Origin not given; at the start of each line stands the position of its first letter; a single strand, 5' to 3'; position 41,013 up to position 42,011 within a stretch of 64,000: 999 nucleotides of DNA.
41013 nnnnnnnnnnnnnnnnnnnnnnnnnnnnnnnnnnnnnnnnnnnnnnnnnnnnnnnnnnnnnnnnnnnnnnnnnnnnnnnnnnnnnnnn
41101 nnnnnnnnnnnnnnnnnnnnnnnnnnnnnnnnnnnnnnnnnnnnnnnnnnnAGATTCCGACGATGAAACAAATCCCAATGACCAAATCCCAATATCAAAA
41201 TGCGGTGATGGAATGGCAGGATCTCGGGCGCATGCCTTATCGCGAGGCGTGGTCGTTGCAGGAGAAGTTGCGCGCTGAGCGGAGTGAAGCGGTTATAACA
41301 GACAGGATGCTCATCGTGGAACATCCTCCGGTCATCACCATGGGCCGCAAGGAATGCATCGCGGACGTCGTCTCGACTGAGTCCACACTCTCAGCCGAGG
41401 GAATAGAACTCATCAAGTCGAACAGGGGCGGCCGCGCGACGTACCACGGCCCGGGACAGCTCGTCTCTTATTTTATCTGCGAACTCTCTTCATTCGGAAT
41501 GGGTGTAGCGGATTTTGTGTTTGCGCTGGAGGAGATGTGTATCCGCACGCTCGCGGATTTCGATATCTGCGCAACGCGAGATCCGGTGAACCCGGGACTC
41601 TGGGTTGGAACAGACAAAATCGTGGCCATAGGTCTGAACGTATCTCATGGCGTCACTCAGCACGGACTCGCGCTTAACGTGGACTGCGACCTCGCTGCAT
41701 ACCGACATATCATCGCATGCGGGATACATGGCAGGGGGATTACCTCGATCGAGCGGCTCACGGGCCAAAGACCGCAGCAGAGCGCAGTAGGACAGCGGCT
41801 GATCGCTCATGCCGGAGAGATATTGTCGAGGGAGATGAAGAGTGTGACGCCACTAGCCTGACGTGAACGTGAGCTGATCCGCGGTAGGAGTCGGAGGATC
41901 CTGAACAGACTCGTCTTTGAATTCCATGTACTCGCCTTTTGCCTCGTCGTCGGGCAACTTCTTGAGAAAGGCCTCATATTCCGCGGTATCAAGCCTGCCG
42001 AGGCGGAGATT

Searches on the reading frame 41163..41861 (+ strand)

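Call 51: search_protein_families(library=pfam, proteins=[window:41163-41861:+], max_evalue=0.00001)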
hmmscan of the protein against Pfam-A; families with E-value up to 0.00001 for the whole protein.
window:41163-41861:+ (232 aa): 1 family
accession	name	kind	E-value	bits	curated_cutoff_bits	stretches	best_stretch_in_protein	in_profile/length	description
PF21948.1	LplA-B_cat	-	3.1e-41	142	27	1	25-216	1-198/200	Lipoyl protein ligase A/B catalytic domain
